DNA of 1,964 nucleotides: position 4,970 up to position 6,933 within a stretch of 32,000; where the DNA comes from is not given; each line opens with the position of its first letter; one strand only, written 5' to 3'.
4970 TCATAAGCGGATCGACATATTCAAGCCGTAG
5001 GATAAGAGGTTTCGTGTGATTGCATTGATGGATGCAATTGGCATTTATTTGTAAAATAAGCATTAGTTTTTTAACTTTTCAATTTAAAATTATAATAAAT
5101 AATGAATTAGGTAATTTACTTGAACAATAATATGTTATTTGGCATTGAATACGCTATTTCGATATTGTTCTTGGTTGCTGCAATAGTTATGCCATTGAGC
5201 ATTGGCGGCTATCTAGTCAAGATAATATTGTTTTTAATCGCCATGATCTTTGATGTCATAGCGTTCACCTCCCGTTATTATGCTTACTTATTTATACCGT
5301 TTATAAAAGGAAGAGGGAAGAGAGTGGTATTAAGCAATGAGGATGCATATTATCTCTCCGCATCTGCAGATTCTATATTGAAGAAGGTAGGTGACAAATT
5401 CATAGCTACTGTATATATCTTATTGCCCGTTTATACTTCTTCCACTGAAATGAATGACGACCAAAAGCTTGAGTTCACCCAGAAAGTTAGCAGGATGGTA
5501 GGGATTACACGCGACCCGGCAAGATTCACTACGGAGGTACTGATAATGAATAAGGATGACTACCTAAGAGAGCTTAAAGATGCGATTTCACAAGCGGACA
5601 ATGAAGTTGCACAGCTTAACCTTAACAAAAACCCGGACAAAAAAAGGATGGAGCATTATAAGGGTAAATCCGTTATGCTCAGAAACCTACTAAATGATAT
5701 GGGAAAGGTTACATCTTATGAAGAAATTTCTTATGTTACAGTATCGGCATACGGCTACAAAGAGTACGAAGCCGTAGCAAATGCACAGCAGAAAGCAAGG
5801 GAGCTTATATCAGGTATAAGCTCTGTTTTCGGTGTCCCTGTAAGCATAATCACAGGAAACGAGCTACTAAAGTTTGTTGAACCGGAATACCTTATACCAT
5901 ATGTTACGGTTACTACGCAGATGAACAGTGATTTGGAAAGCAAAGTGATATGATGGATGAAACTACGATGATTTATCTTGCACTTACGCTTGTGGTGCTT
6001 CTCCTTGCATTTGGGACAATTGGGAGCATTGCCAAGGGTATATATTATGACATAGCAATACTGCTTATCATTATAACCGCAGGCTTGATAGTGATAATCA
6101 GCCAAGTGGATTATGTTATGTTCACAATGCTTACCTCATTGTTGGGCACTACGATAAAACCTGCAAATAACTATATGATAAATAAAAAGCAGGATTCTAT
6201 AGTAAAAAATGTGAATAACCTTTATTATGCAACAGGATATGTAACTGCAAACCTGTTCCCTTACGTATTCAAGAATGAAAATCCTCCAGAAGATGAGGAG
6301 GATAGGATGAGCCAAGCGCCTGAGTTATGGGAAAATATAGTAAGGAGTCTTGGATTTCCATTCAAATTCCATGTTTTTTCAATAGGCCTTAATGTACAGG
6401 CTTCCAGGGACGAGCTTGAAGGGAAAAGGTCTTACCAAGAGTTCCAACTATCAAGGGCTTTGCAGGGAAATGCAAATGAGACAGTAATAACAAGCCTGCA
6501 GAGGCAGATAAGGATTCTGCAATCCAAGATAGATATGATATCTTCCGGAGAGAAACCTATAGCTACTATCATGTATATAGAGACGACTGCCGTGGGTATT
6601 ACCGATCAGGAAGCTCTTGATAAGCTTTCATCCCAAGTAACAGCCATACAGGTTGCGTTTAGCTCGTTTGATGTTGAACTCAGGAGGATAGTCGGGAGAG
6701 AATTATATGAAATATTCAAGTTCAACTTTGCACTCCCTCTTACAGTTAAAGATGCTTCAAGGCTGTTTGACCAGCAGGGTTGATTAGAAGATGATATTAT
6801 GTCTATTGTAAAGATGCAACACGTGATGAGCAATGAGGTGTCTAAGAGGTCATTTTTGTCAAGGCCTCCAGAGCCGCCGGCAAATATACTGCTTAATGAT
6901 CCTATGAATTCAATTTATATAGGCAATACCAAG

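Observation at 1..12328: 12-kb translationally coupled cluster: candidate uncharacterised envelope translocation machine built around one VirB4-like ATPase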

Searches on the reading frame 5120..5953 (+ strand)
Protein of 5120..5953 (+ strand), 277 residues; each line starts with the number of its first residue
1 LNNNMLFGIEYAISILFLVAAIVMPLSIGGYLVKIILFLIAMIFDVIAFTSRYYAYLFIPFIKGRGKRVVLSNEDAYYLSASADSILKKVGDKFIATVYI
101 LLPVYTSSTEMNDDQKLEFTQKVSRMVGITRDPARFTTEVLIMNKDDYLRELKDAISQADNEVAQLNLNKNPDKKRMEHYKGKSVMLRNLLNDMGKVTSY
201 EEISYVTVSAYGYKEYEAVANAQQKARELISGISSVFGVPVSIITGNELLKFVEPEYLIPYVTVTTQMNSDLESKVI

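Call 4: search_protein_families(library=pfam, proteins=[window:5120-5953:+], max_evalue=0.1)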
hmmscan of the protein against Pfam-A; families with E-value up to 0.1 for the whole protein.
window:5120-5953:+ (277 aa): 3 families
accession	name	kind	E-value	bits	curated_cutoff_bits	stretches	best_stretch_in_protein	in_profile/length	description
PF19491.4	DUF6026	-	0.024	15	26.6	1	147-168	20-41/51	Family of unknown function (DUF6026)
PF23007.1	DnaA_N-like_STI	-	0.052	14.1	27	0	184-243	23-82/86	STICHEL, DnaA_N-like alpha-beta domain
PF22620.2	OYE-like_second_a-b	-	0.074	13.5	25.5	0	64-94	12-42/128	OYE-like second alpha/beta domain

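Call 5: search_protein_families(library=ncbifam, proteins=[window:5120-5953:+], max_evalue=0.1)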
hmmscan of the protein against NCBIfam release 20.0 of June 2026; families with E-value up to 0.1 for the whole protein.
window:5120-5953:+ (277 aa): 2 families
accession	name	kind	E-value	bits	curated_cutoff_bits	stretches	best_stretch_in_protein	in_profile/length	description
NF002558.0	PRK02126.1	subfamily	0.0051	15.8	315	1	143-230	189-272/345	ribonuclease Z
NF033731.0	borfam63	equivalog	0.083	12.8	65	0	136-203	11-75/160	fibronectin-binding protein RevA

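Call 45: search_solved_structures(query=A5, max_evalue=10)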
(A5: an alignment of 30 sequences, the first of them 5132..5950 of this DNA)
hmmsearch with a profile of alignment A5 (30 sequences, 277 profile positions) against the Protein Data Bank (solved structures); distinct sequences matched with E-value up to 10: 4.
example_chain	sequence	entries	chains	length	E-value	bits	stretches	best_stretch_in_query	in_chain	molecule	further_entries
5wkq_A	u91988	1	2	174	0.013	17.7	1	93-182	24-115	Invasin IpaB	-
3u0c_A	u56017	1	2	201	0.015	17.5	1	92-181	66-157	Invasin ipaB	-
23sg_S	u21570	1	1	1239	1.8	10.7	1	147-224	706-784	gp10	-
5vre_A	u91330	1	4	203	3.7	9.7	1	10-78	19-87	Putative integral membrane protein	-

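Call 59: search_protein_families(library=pfam, alignment_id=A5, max_evalue=10)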
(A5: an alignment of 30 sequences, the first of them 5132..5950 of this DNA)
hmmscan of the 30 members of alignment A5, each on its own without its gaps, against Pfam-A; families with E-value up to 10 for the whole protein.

A. member 1, window:5132-5950:+ (273 aa): 3 families
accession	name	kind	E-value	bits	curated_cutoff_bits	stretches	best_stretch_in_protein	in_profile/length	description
PF19491.4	DUF6026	-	0.023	15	26.6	1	143-164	20-41/51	Family of unknown function (DUF6026)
PF23007.1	DnaA_N-like_STI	-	0.049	14.2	27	1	180-239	23-82/86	STICHEL, DnaA_N-like alpha-beta domain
PF22620.2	OYE-like_second_a-b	-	0.072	13.6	25.5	1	60-90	12-42/128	OYE-like second alpha/beta domain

B. families by the number of members that match (of 30 scanned): 38 families (the first 25 are shown)
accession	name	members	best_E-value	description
PF15412.11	Nse4-Nse3_bdg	3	0.0079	Binding domain of Nse4/EID3 to Nse3-MAGE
PF23007.1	DnaA_N-like_STI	2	0.047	STICHEL, DnaA_N-like alpha-beta domain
PF09047.15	MEF2_binding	2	0.082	MEF2 binding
PF18070.6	Cas9_PI2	2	0.14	CRISPR-Cas9 PI domain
PF21019.4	Spectrin_3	2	0.2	Spectrin-like repeat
PF09624.15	DUF2393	2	0.2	Protein of unknown function (DUF2393)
PF06570.16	DUF1129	2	0.83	Protein of unknown function (DUF1129)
PF12889.12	DUF3829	1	0.011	Protein of unknown function (DUF3829)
PF24838.2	8xMP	1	0.012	Octameric membrane protein family (8xMP)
PF07554.19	FIVAR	1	0.014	FIVAR domain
PF19491.4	DUF6026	1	0.023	Family of unknown function (DUF6026)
PF18984.5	DUF5717_N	1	0.028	Family of unknown function (DUF5717)N-terminal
PF20651.3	EXOC6_Sec15_N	1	0.035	Exocyst complex component EXOC6/Sec15, N-terminal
PF20567.3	DUF6776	1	0.038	Family of unknown function (DUF6776)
PF00376.29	MerR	1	0.039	MerR family regulatory protein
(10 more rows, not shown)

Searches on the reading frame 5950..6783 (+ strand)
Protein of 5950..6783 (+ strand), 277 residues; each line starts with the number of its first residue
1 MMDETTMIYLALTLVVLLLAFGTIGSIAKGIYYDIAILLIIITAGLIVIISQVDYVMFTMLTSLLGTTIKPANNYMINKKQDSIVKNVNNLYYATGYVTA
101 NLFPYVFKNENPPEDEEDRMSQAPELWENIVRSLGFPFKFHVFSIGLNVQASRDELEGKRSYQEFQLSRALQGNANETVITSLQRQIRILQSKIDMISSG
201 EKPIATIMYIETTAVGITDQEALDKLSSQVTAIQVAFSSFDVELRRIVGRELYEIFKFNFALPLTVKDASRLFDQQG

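Call 4: search_protein_families(library=pfam, proteins=[window:5950-6783:+], max_evalue=0.1)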
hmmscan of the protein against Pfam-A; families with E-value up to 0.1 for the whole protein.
window:5950-6783:+ (277 aa): 0 families

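Call 5: search_protein_families(library=ncbifam, proteins=[window:5950-6783:+], max_evalue=0.1)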
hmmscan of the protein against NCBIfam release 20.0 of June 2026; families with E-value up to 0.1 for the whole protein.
window:5950-6783:+ (277 aa): 2 families
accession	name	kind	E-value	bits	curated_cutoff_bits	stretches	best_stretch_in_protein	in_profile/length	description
NF002419.1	PRK01530.1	equivalog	0.039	14.2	110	1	171-208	48-85/103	A1G_07140 family DUF167 domain protein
NF033565.0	trans_MerF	equivalog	0.064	13.1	50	0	18-69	1-53/59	mercury resistance system transport protein MerF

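Call 44: search_solved_structures(query=A4, max_evalue=10)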
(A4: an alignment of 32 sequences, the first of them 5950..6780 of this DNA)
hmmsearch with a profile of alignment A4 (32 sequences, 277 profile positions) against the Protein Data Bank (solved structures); distinct sequences matched with E-value up to 10: 8.
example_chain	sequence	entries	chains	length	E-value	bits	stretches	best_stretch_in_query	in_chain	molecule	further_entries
9e5c_1o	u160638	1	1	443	0.57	12.6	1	94-192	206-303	Dynein regulatory complex protein 10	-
2m67_A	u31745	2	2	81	0.64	12.4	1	21-72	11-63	MerF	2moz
2lj2_A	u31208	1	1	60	0.87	12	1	33-72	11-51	MerF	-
8qnt_A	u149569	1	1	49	0.9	11.9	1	160-204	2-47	Transposase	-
2h3o_A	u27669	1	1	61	0.95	11.9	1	32-72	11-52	MerF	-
8qox_B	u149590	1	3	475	3.3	10.1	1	163-250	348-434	Conserved membrane protein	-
5mj3_C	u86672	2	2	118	3.7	9.9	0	176-198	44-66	ALPHABODY MA12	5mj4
2oto_A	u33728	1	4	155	8.7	8.7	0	106-200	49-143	M protein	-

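Call 46: find_homologous_proteins(query=window:5950-6780:+, max_evalue=0.001)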
Query window:5950-6780:+ (277 aa): 281 proteins with E <= 0.001 among 3025 candidates; the best 120 are listed.
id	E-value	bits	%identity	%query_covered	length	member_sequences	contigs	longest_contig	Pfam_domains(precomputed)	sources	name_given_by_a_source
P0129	5.9e-173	591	100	100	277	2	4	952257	-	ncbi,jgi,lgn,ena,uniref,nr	ncbi:membrane protein [Candidatus Mancarchaeum acidiphilum]|uniref:Membrane protein n=1 Tax=Candidat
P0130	9.3e-147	505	81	100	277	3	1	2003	-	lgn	-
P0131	9.2e-145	499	80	100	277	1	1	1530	-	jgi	jgi:hypothetical protein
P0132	1.5e-123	429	68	100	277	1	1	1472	-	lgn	-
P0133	5.7e-99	349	55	99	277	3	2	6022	-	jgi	-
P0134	3.2e-98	346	55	99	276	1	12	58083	-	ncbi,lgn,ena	-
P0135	3.7e-98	346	55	99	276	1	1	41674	-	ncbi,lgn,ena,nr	ncbi:MAG: hypothetical protein M1128_02685 [Candidatus Marsarchaeota archaeon]|nr:hypothetical prote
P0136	5.0e-97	342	57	100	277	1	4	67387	-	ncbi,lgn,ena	-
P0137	5.7e-97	342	54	100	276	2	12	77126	-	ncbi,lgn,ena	-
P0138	9.2e-97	341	54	99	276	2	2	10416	-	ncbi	-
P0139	1.0e-96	341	57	100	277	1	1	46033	-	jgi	jgi:hypothetical protein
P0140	1.2e-96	341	54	99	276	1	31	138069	-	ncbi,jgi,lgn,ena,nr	ncbi:hypothetical protein M1439_01440 [Candidatus Marsarchaeota archaeon]|jgi:cell division protein 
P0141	3.1e-96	340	55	99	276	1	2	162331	-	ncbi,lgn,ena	-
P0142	6.9e-96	338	54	99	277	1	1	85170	-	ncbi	ncbi:MAG: hypothetical protein ACP5UH_00095 [Candidatus Micrarchaeia archaeon]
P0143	7.9e-96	338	57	100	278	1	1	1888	-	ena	-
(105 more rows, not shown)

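Call 54: predict_structure(alignment_id=A6)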
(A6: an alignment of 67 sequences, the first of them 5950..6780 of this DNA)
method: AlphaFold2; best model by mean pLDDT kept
length: 277 residues; sequences in the alignment: 67
mean_pLDDT: 77.6   pTM: 0.58
mean pLDDT of the five models: 77.6, 75.5, 75.3, 73.2, 71.4
residues with pLDDT >= 90: 62; 70-90: 137; 50-70: 61; < 50: 17
segments of 3 or more residues with pLDDT < 50: 104-111, 201-204, 274-277
pLDDT, mean of each block of 10 residues (from residue 1): 73 89 90 92 82 59 66 78 87 89 44 61 84 90 66 81 90 83 88 71 63 92 94 87 78 73 66 50
secondary structure, 60 per line:
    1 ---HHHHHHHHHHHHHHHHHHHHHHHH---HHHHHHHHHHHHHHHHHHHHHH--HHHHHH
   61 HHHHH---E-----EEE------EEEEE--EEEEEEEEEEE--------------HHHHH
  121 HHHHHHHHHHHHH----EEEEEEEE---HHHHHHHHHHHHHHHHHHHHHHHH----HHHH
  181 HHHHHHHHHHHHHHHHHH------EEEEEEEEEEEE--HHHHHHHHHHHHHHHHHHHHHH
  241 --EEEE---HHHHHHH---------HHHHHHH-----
elements in order: H4-27 H31-52 H55-65 E75-77 E84-88 E91-101 H116-133 E138-145 H149-172 H177-198 E205-216 H219-240 E243-246 H250-256 H266-272

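Call 56: fold_search(model_id=the predicted structure, library=pdb)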
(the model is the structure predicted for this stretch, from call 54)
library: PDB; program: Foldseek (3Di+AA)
matches with E <= 10: 410; with E <= 0.001: 0
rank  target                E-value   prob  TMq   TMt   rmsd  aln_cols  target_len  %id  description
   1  6vvt_D                7.0e-02  0.44  0.17  0.05  14.3       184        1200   15  Crystal structure of a Mycobacterium smegmatis transcription initiation complex with Rifampicin-resistant RNA polymera (released 2020-10-21)
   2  9qgy_G                8.9e-02  0.44  0.17  0.14  27.9       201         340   12  Structure of the YbjP lipoprotein bound to the MacAB-TolC tripartite efflux pump (released 2026-03-25)
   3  6cce_D                1.3e-01  0.23  0.16  0.05  17.6       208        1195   13  Crystal structure of a Mycobacterium smegmatis RNA polymerase transcription initiation complex with inhibitor Kanglemy (released 2018-08-15)
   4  6ccv_D                1.3e-01  0.30  0.17  0.05  14.8       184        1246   16  Crystal structure of a Mycobacterium smegmatis RNA polymerase transcription initiation complex with inhibitor Rifampic (released 2018-08-15)
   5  5vi5_D                1.4e-01  0.30  0.17  0.05  15.1       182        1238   16  Structure of Mycobacterium smegmatis transcription initiation complex with a full transcription bubble (released 2017-07-26)
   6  6kon_D                1.4e-01  0.30  0.16  0.05  14.9       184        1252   15  Mycobacterium tuberculosis initial transcription complex comprising sigma H and 5'-OH RNA of 5 nt (released 2020-03-11)
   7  1lrz                  2.0e-01  0.38  0.20  0.15  19.4       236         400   12  x-ray crystal structure of staphylococcus aureus femA (released 2002-09-04)
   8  9iu2_A                2.3e-01  0.33  0.17  0.10  15.0       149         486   13  Cryo-EM structure of the large serine recombinase Bxb1 in complex with attP and attB (GT/TT CDN) in the pre-strand exc (released 2026-03-04)
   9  8rtb_B                2.5e-01  0.41  0.22  0.11  11.0       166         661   13  Extended inner membrane complex (IMC) protomer structure (TrwM/VirB3-TrwK/VirB4-TrwI/VirB6-TrwG/VirB8-TrwE/VirB10) fro (released 2024-06-19)
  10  5uh7_B                2.5e-01  0.38  0.18  0.31  15.0       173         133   15  Crystal structure of beta'MtbSI of Mycobacterium tuberculosis RNA polymerase (released 2017-04-12)
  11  5uh7_A                3.2e-01  0.38  0.18  0.32  14.7       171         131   16  Crystal structure of beta'MtbSI of Mycobacterium tuberculosis RNA polymerase (released 2017-04-12)
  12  7zf2_D                3.4e-01  0.25  0.18  0.05  18.0       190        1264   14  Protomeric substructure from an octameric assembly of M. tuberculosis RNA polymerase in complex with sigma-b initiatio (released 2023-02-08)
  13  5wp4                  3.4e-01  0.13  0.12  0.08  13.1       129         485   12  Arabidopsis thaliana phosphoethanolamine N-methyltransferase 1 (AtPMT1, XIOPTL) in complex with SAH and phosphocholine (released 2017-11-15)
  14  9cpc_2K               3.8e-01  0.44  0.19  0.22  32.2       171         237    9  Atomic model of porcine brain ventricles cilia doublet microtubule (48-nm periodicity) (released 2024-10-23)
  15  4iv0_B                4.1e-01  0.33  0.19  0.20  13.5       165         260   12  Crystal structure of N-methyl transferase from Plasmodium vivax complexed with S-adenosyl methionine and phosphate (released 2014-02-19)
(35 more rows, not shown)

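Call 58: search_protein_families(library=pfam, alignment_id=A4, max_evalue=10)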
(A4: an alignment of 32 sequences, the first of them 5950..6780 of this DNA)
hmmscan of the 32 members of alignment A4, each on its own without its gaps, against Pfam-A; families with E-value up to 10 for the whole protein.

A. member 1, window:5950-6780:+ (277 aa): 2 families
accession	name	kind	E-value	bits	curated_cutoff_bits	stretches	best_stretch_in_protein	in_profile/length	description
PF08479.16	POTRA_2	-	0.15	12.3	24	1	84-101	39-56/76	POTRA domain, ShlB-type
PF05875.18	Ceramidase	-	0.22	11.3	32.5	1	1-91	79-168/259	Ceramidase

B. families by the number of members that match (of 32 scanned): 50 families (the first 25 are shown)
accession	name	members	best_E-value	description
PF10325.15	7TM_GPCR_Srz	6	0.0041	Serpentine type 7TM GPCR chemoreceptor Srz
PF08479.16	POTRA_2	5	0.013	POTRA domain, ShlB-type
PF16526.10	CLZ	4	0.098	C-terminal leucine zipper domain of cyclic nucleotide-gated channels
PF02090.21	SPAM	3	0.012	Salmonella surface presentation of antigen gene type M protein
PF14282.11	FlxA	3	0.11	FlxA-like protein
PF06698.16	DUF1192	3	0.29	Protein of unknown function (DUF1192)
PF09486.15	HrpB7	2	0.0056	Bacterial type III secretion protein (HrpB7)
PF12761.13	End3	2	0.015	Actin cytoskeleton-regulatory complex protein END3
PF11431.13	Transport_MerF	2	0.036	Membrane transport protein MerF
PF02120.21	Flg_hook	2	0.049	Flagellar hook-length control protein FliK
PF18595.6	Nuf2_DHR10-like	2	0.069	Nuf2, DHR10-like domain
PF20492.3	ERM_helical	2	0.091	Ezrin/radixin/moesin, alpha-helical domain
PF13710.12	ACT_5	2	0.1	ACT domain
PF07889.17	DUF1664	2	0.27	Protein of unknown function (DUF1664)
PF04102.17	SlyX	2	0.31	SlyX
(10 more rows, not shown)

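Call 106: fold_search(model_id=the predicted structure, library=viral)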
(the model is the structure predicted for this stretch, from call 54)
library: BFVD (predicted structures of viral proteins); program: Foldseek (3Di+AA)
matches with E <= 10: 762; with E <= 0.001: 1
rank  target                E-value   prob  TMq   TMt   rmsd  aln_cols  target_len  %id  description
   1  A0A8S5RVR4            9.7e-04  1.00  0.29  0.20  10.4       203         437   16  Component of type IV transporter system [Siphoviridae sp. ctHip2]
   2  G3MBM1                1.0e-03  1.00  0.32  0.18  11.6       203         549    9  Gp155 [Bacillus phage G]
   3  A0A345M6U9            5.2e-02  0.51  0.18  0.14  15.0       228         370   14  (no name in the UniProt tables at hand)
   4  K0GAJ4                5.5e-02  0.54  0.20  0.28  21.2       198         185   15  Uncharacterized protein [Mycobacterium phage Goose]
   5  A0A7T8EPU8            7.3e-02  0.80  0.21  0.42   6.8       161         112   10  Uncharacterized protein [Erwinia phage pEa_SNUABM_5]
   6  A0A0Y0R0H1            1.2e-01  0.66  0.22  0.12  12.3       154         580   16  DNA-directed DNA polymerase (Fragment) [Fish lymphocystis disease virus]
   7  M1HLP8                1.2e-01  0.92  0.18  0.34  18.8       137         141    9  (no name in the UniProt tables at hand)
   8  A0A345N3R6            1.3e-01  0.33  0.19  0.20  10.3       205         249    8  (no name in the UniProt tables at hand)
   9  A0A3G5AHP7            1.5e-01  0.97  0.19  0.21  15.8       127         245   12  Uncharacterized protein [Sylvanvirus sp.]
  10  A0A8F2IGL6            1.7e-01  0.23  0.21  0.21  23.4       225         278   12  (no name in the UniProt tables at hand)
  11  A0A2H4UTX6            2.0e-01  0.38  0.19  0.17  21.5       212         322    9  Uncharacterized protein [Bodo saltans virus]
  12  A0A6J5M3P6            2.2e-01  0.20  0.14  0.20  16.5       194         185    9  Uncharacterized protein [uncultured Caudovirales phage]
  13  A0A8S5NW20            2.5e-01  0.47  0.19  0.09  26.7       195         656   11  Minor tail protein [Siphoviridae sp. ctVzN31]
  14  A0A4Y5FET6            2.5e-01  0.33  0.16  0.23  17.3       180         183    9  Uncharacterized protein [Lactobacillus phage 3-521]
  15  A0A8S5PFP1            2.7e-01  0.44  0.18  0.07  23.8       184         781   15  Minor tail protein [Siphoviridae sp. ctwDU14]
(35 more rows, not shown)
